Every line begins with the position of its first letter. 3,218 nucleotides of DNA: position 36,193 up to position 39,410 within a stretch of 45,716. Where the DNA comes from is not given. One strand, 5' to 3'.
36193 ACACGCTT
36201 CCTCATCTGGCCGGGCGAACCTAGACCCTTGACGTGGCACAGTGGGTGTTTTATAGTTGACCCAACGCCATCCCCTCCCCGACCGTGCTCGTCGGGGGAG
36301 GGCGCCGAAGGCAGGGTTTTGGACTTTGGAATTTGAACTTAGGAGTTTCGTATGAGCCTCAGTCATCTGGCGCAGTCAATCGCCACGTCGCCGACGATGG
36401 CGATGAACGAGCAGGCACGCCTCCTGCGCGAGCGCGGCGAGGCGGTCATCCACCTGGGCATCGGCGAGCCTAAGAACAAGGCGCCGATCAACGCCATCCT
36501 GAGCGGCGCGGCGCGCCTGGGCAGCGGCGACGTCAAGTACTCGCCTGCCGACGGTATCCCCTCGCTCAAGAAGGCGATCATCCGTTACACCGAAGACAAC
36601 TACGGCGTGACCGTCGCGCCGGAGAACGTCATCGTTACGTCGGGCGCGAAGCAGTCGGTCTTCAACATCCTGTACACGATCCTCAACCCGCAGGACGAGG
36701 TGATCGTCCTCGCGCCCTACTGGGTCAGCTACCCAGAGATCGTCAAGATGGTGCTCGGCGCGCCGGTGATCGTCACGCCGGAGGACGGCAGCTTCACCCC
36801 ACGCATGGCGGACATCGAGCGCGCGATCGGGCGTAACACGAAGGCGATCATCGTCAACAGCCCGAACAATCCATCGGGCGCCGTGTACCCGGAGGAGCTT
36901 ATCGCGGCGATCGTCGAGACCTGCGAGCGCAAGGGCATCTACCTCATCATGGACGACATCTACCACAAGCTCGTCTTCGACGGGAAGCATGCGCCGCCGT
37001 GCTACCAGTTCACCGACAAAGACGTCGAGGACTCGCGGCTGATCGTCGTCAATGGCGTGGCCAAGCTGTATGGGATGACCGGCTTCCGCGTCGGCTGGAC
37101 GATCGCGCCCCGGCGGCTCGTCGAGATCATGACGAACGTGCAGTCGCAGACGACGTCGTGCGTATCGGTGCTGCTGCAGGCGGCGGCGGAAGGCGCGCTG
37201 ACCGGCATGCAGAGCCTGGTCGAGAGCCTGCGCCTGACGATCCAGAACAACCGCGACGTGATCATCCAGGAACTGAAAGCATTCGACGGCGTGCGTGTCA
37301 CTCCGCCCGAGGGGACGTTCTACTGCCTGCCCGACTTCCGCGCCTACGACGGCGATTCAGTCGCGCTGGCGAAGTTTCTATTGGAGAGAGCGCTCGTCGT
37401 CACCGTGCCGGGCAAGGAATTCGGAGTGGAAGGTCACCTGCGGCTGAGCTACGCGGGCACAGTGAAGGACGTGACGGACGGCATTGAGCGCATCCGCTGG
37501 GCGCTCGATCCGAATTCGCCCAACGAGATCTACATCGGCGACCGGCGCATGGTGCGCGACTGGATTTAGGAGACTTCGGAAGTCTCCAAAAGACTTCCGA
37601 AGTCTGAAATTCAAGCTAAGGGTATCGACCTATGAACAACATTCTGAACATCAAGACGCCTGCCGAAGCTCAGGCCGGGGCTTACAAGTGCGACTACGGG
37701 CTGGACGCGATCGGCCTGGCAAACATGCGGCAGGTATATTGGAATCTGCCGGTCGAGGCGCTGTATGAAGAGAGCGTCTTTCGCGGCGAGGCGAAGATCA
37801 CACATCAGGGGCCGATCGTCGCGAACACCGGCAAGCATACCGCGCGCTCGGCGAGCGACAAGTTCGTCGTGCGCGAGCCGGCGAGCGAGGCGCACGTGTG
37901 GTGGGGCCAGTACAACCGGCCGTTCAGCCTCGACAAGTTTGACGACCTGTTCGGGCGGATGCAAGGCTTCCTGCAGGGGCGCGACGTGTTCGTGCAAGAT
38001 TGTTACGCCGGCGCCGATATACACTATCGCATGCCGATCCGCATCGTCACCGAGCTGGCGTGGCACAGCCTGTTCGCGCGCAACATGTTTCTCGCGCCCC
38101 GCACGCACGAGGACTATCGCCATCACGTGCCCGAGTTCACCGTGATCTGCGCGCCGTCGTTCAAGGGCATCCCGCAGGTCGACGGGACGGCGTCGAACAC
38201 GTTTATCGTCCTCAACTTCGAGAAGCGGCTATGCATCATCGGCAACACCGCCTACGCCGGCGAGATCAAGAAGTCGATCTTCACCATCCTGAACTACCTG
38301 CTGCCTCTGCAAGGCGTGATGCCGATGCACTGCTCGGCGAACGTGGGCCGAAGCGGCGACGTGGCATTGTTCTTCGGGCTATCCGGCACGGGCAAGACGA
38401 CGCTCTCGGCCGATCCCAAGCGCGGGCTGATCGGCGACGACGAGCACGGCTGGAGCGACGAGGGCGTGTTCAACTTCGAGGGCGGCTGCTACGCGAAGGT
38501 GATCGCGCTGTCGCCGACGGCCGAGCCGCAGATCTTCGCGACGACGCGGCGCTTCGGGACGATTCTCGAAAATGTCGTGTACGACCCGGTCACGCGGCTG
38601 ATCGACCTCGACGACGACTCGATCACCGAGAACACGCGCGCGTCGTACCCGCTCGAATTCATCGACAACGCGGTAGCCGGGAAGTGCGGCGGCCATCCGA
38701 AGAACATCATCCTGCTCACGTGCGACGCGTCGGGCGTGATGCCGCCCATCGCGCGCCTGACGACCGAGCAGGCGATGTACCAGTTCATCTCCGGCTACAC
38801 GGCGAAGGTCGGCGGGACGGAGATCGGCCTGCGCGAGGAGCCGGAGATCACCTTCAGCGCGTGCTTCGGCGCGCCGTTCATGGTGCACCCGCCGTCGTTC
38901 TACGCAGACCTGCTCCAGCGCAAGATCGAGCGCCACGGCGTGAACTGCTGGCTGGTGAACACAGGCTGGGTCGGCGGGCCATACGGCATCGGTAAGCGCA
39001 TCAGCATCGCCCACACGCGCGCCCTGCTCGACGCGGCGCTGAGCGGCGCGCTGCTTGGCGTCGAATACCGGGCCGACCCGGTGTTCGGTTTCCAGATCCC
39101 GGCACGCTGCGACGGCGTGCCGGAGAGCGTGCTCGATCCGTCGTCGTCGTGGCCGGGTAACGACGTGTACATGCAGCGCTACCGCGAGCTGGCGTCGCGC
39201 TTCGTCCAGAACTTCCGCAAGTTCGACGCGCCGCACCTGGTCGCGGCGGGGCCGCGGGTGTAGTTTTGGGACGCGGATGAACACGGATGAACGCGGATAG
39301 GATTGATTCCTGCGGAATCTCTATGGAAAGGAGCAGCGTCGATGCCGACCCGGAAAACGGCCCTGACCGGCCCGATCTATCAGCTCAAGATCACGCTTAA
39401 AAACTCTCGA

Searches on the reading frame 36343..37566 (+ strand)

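Call 79: search_protein_families(library=pfam, proteins=[window:36343-37566:+], max_evalue=0.00001)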
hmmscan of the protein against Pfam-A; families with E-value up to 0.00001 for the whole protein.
window:36343-37566:+ (408 aa): 1 family
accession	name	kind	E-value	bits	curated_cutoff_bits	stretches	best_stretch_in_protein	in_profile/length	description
PF00155.27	Aminotran_1_2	-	2.7e-69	234.5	19.7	1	35-384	3-361/361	Aminotransferase class I and II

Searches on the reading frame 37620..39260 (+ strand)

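Call 79: search_protein_families(library=pfam, proteins=[window:37620-39260:+], max_evalue=0.00001)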
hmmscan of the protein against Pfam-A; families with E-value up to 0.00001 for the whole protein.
window:37620-39260:+ (547 aa): 1 family
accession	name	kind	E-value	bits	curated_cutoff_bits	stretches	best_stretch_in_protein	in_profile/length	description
PF01293.25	PEPCK_ATP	-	1.8e-212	706.5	26.5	1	38-502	2-464/465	Phosphoenolpyruvate carboxykinase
